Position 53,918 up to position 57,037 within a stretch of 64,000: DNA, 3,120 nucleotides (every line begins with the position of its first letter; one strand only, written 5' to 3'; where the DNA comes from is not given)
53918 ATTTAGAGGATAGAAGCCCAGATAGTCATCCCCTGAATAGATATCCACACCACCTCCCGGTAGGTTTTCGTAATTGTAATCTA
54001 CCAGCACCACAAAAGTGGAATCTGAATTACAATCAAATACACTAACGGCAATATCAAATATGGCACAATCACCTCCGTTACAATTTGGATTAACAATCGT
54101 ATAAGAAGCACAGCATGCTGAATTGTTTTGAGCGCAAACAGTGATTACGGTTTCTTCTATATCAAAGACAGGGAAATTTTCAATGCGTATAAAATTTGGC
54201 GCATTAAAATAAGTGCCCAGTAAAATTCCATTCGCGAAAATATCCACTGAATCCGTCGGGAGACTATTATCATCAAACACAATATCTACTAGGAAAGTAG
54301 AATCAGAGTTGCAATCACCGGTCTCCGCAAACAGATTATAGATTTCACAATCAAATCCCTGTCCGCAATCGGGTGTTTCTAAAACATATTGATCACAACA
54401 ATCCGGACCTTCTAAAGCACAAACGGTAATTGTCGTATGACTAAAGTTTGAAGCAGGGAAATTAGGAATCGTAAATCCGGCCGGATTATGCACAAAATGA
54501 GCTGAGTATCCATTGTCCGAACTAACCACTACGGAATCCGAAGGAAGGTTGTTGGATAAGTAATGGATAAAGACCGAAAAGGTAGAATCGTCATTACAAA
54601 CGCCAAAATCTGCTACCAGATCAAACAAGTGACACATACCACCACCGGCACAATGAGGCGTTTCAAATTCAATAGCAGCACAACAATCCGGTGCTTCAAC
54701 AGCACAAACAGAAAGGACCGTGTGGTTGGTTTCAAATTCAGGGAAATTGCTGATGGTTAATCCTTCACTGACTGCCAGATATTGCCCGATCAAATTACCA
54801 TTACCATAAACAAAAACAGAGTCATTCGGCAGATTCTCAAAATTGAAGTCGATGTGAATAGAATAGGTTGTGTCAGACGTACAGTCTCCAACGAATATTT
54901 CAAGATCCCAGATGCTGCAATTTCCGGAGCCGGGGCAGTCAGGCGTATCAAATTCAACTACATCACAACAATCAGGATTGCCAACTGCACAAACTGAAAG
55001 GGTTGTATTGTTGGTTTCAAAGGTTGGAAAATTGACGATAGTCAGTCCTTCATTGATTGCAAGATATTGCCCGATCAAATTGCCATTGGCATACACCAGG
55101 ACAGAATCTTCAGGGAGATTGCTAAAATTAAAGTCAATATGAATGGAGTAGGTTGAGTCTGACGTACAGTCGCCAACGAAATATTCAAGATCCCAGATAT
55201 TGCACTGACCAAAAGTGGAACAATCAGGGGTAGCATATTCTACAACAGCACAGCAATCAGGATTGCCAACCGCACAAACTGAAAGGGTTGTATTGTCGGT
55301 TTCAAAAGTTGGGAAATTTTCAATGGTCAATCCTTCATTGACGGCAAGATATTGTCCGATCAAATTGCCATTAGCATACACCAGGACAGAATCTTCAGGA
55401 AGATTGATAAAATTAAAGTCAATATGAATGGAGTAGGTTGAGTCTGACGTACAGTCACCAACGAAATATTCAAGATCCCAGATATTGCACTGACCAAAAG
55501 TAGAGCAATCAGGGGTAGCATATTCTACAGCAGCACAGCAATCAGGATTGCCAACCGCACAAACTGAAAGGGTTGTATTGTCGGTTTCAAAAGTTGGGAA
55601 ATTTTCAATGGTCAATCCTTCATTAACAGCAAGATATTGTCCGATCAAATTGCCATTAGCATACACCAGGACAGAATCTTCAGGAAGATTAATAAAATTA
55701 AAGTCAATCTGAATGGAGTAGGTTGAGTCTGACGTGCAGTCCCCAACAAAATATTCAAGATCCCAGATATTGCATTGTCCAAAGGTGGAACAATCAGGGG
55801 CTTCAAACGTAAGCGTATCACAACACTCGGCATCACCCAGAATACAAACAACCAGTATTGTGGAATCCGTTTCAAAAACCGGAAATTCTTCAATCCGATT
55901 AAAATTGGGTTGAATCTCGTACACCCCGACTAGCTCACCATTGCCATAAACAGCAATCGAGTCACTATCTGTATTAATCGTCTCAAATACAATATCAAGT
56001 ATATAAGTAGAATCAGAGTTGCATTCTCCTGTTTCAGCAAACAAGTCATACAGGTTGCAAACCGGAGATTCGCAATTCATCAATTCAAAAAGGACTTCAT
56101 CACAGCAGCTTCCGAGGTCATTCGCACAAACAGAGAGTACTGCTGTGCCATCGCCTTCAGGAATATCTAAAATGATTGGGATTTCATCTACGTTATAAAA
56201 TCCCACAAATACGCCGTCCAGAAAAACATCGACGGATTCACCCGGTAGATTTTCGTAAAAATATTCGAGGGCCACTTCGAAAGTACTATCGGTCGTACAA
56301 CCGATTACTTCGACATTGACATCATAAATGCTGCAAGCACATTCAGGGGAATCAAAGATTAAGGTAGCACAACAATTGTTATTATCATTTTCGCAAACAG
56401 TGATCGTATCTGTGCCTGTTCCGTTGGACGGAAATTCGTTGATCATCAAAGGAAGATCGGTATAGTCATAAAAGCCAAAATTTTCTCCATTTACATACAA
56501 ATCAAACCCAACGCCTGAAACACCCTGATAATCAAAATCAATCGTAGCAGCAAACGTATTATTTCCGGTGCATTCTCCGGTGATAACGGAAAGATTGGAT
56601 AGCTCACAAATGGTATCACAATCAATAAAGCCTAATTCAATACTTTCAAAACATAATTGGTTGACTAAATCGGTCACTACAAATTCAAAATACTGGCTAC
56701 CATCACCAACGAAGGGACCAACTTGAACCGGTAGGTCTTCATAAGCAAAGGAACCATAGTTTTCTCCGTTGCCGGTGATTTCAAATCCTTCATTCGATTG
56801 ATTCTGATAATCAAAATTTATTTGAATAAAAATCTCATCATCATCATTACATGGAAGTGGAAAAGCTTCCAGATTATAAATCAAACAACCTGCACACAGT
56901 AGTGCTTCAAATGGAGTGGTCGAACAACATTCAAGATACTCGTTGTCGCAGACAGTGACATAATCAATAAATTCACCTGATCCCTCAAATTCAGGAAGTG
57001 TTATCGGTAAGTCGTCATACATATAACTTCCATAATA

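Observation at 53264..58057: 1597-aa T9SS cargo built from 16 Cys-framed modules of an unassigned ~92-95-aa domain in two subtypes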

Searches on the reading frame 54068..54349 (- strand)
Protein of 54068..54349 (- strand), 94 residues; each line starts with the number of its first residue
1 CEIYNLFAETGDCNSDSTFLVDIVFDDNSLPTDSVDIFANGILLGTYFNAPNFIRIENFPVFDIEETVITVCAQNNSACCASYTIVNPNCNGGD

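Call 17: search_solved_structures(query=A2, max_evalue=10)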
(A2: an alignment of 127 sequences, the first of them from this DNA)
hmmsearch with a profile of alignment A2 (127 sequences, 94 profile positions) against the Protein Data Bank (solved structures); distinct sequences matched with E-value up to 10: 3.
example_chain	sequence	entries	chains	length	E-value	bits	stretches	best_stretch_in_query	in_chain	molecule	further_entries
7yny_A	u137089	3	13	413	1.9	12.2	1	25-76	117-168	Lef3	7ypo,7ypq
3j31_P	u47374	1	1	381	2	12.2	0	16-68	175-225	C381 turret protein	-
4ind_A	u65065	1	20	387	2.1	12.1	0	16-68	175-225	C381 turret protein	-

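Call 24: predict_structure(alignment_id=A2)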
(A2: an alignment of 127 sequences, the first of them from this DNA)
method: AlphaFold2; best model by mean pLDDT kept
length: 94 residues; sequences in the alignment: 127
mean_pLDDT: 94.3   pTM: 0.83
mean pLDDT of the five models: 94.3, 92.6, 92.3, 92.2, 89.5
residues with pLDDT >= 90: 89; 70-90: 3; 50-70: 1; < 50: 1
segments of 3 or more residues with pLDDT < 50: none
pLDDT, mean of each block of 10 residues (from residue 1): 96 94 96 96 96 95 95 95 96 66
secondary structure, 60 per line:
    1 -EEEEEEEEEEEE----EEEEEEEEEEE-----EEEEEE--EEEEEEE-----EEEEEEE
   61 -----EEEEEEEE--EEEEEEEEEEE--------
elements in order: E2-13 E18-28 E34-39 E42-48 E54-60 E66-73 E76-86

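Call 26: fold_search(model_id=the predicted structure, library=pdb)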
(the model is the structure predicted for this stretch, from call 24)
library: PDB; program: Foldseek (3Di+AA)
matches with E <= 10: 1471; with E <= 0.001: 0
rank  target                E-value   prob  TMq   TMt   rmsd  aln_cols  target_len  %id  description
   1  8get_C                5.3e-03  1.00  0.48  0.09   5.2        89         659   16  R. hominis 2 beta-glucuronidase bound to norquetiapine-glucuronide (released 2024-03-20)
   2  6mvh_B                5.3e-03  1.00  0.48  0.10   5.2        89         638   16  Crystal structure of FMN-binding beta-glucuronidase from Roseburia hominis (released 2019-01-30)
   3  8ges_C                7.3e-03  1.00  0.48  0.10   5.2        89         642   16  R. hominis 2 beta-glucuronidase bound to UNC10201652-glucuronide (released 2024-02-14)
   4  8get_A                9.1e-03  1.00  0.48  0.10   5.2        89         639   16  R. hominis 2 beta-glucuronidase bound to norquetiapine-glucuronide (released 2024-03-20)
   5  8ges_A                1.3e-02  1.00  0.49  0.09   5.2        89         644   16  R. hominis 2 beta-glucuronidase bound to UNC10201652-glucuronide (released 2024-02-14)
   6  8ges_D                1.3e-02  1.00  0.49  0.10   5.1        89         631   16  R. hominis 2 beta-glucuronidase bound to UNC10201652-glucuronide (released 2024-02-14)
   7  6mvh_A                1.5e-02  1.00  0.48  0.10   5.2        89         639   16  Crystal structure of FMN-binding beta-glucuronidase from Roseburia hominis (released 2019-01-30)
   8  6d8g_A                1.7e-02  1.00  0.49  0.08   4.8        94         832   14  D341A D367A calcium binding mutant of Bacteroides uniformis beta-glucuronidase 2 (released 2018-10-17)
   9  8dhe_C                1.9e-02  1.00  0.49  0.09   4.7        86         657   12  Tannerella forsythia beta-glucuronidase (mL1) (released 2023-05-17)
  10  8ges_B                2.4e-02  1.00  0.48  0.09   5.3        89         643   16  R. hominis 2 beta-glucuronidase bound to UNC10201652-glucuronide (released 2024-02-14)
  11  6d8g_B                2.4e-02  0.99  0.48  0.08   5.1        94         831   14  D341A D367A calcium binding mutant of Bacteroides uniformis beta-glucuronidase 2 (released 2018-10-17)
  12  9kvu                  2.4e-02  0.98  0.45  0.45   5.9        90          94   17  Structure of B1 domain in the bifunctional enzyme CelAly (released 2026-03-18)
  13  3pe9_A                2.8e-02  0.99  0.48  0.49   5.0        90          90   12  Structures of Clostridium thermocellum CbhA fibronectin(III)-like modules (released 2011-11-23)
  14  8dhe_A                3.0e-02  0.99  0.49  0.10   4.9        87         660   11  Tannerella forsythia beta-glucuronidase (mL1) (released 2023-05-17)
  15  5uj6_A                3.0e-02  0.99  0.48  0.08   5.0        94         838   14  Crystal Structure of Bacteroides Uniformis beta-glucuronidase (released 2017-06-28)
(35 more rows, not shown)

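Call 27: search_protein_representatives(alignment_id=A2)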
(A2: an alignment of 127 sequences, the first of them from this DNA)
Query: 127 sequences, 94 profile positions. Proteins with E-value up to 0.001 (for the whole library): 951; up to 1e-10: 772; up to 1e-30: 548. The best 150 are listed.
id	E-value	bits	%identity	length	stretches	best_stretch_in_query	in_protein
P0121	0.0e+00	1183.5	-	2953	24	1-92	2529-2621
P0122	0.0e+00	1156.1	-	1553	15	1-92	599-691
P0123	0.0e+00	1082.9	-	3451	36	1-91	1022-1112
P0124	0.0e+00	1078.8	-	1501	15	1-93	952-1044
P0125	0.0e+00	1069.2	-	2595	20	1-92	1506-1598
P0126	0.0e+00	1047.6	-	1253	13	1-92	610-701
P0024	0.0e+00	1031.8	-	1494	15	1-91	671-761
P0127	0.0e+00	1012.9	-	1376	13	1-92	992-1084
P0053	2.2e-281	925.6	-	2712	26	1-92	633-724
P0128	7.3e-275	904.7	-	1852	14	1-92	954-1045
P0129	1.0e-270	891.4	-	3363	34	1-91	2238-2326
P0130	9.2e-260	856.3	-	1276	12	1-92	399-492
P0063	5.2e-258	850.7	-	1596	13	1-92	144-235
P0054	8.8e-254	837.1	-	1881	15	1-91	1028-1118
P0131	1.8e-246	813.7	-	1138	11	1-92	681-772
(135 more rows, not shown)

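Call 50: search_protein_families(library=pfam, alignment_id=A2, max_evalue=1)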
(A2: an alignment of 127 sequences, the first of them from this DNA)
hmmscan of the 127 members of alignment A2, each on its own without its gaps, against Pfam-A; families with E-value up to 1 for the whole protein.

A. member 1, seq(94 aa): 0 families

B. families by the number of members that match (of 127 scanned): 28 families (the first 25 are shown)
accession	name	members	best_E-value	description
PF21876.2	STIV_turret_2nd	6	0.0039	C381 turret protein 2nd galactose-binding domain-like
PF13364.12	BetaGal_ABD2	5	0.052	Beta-galactosidase second all-beta domain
PF14268.11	YoaP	1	0.00023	YoaP-like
PF15939.10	YmcE_antitoxin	1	0.003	Putative antitoxin of bacterial toxin-antitoxin system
PF16355.11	DUF4982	1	0.011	Domain of unknown function (DUF4982)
PF07972.16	Flavodoxin_NdrI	1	0.015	NrdI Flavodoxin like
PF23708.1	CILP_5th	1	0.015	Cartilage intermediate layer protein 1-like domain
PF22524.2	Nlrc4-like_WHD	1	0.03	Nlrc4-like, winged helix domain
PF20583.3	DUF6786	1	0.034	Family of unknown function (DUF6786)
PF09458.16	H_lectin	1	0.034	H-type lectin domain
PF17019.10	DUF5096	1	0.037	Domain of unknown function (DUF5096)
PF13088.12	BNR_2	1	0.04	BNR repeat-like domain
PF07119.17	DUF1375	1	0.044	Protein of unknown function (DUF1375)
PF25242.1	Ubiquitin_UBP8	1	0.047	UBP8-like, ubiquitin-like domain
PF21142.3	A2M_bMG2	1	0.061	Bacterial alpha-2 macroglobulin MG2 domain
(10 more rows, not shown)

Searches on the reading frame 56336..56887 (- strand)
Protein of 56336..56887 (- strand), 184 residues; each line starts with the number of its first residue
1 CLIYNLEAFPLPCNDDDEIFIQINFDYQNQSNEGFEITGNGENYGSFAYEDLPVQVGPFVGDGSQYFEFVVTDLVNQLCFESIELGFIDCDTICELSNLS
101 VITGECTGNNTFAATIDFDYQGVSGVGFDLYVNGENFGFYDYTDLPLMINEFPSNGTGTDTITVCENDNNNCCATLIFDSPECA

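Call 39: predict_structure(alignment_id=A3)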
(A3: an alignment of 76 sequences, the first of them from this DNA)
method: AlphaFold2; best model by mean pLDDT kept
length: 184 residues; sequences in the alignment: 76
mean_pLDDT: 96.0   pTM: 0.74
mean pLDDT of the five models: 96.0, 95.6, 95.1, 94.8, 94.5
residues with pLDDT >= 90: 172; 70-90: 12; 50-70: 0; < 50: 0
segments of 3 or more residues with pLDDT < 50: none
pLDDT, mean of each block of 10 residues (from residue 1): 97 93 98 97 97 97 96 98 96 93 96 98 92 97 98 96 94 96 90
secondary structure, 60 per line:
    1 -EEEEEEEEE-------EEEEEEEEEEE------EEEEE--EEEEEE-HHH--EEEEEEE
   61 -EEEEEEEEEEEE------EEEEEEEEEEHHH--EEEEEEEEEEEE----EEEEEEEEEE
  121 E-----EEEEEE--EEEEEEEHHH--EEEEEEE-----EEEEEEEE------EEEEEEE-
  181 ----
elements in order: E2-10 E18-28 E35-39 E42-47 E54-60 E62-73 E80-89 E95-106 E111-121 E127-132 E135-141 E147-153 E159-166 E173-179

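Call 42: fold_search(model_id=the predicted structure, library=pdb)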
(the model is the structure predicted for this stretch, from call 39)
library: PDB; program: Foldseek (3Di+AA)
matches with E <= 10: 1644; with E <= 0.001: 8
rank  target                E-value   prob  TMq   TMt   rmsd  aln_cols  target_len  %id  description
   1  3shs                  2.5e-04  1.00  0.33  0.23  11.1       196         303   10  Three N-terminal domains of the bacteriophage RB49 Highly Immunogenic Outer Capsid protein (Hoc) (released 2011-06-29)
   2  3pdd                  3.1e-04  1.00  0.38  0.38   7.5       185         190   12  Structures of Clostridium thermocellum CbhA fibronectin(III)-like modules (released 2011-11-23)
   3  6q9m_A                3.1e-04  1.00  0.33  0.25  15.3       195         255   10  Central Fibronectin-III array of RIM-binding protein (released 2020-01-15)
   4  2w1n                  3.1e-04  1.00  0.34  0.28  18.4       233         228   10  cohesin and fibronectin type-III double module construct from the Clostridium perfringens glycoside hydrolase GH84C (released 2009-02-03)
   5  3b5h_D                6.0e-04  0.99  0.26  0.27  14.2       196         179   12  Crystal structure of the extracellular portion of HAb18G/CD147 (released 2008-05-06)
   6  6p67_I                8.2e-04  1.00  0.41  0.40   7.9       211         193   13  Crystal Structure of a Complex of human IL-7Ralpha with an anti-IL-7Ralpha 2B8 Fab (released 2019-09-04)
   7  2yn3_A                9.1e-04  1.00  0.33  0.25  11.0       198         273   16  Structural insight into the giant calcium-binding adhesin SiiE: implications for the adhesion of Salmonella enterica t (released 2013-04-03)
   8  2yn3_C                9.6e-04  0.99  0.31  0.23  10.5       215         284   15  Structural insight into the giant calcium-binding adhesin SiiE: implications for the adhesion of Salmonella enterica t (released 2013-04-03)
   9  3up1_A                1.0e-03  1.00  0.51  0.48   6.1       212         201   13  Crystal structure of the unliganded human interleukin-7 receptor extracellular domain (released 2012-02-08)
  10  5j11_B                1.1e-03  1.00  0.45  0.43   7.4       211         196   13  Structure of human TSLP in complex with TSLPR and IL-7Ralpha (released 2017-04-05)
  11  5n47_F                1.4e-03  1.00  0.34  0.24   9.8       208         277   13  Structure of Anticalin N7E in complex with the three-domain fragment Fn7B8 of human oncofetal fibronectin (released 2018-02-14)
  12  6q9m_B                1.9e-03  1.00  0.31  0.23  14.9       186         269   10  Central Fibronectin-III array of RIM-binding protein (released 2020-01-15)
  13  9elw_C                1.9e-03  0.98  0.28  0.28  14.7       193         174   10  CRYSTAL STRUCTURE OF RHESUS MACAQUE (MACACA MULATTA) IGG1 FC FRAGMENT- FC-GAMMA RECEPTOR IIA COMPLEX H131 VARIANT (released 2025-12-03)
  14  7s2r_A                2.2e-03  1.00  0.48  0.46   6.6       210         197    8  nanobody bound to IL-2Rg (released 2022-03-30)
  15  6lz0_B                2.2e-03  0.96  0.26  0.23  14.1       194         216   11  Cryo-EM structure of human MCT1 in complex with Basigin-2 in the presence of lactate (released 2020-12-23)
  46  9flp_A                7.5e-03  0.99  0.38  0.12   7.3       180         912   13  CryoEM structure of the neck (1403-2314) in the grappling hook protein A (GhpA) in the bacterium Aureispira sp. CCB-QB (released 2024-10-16)
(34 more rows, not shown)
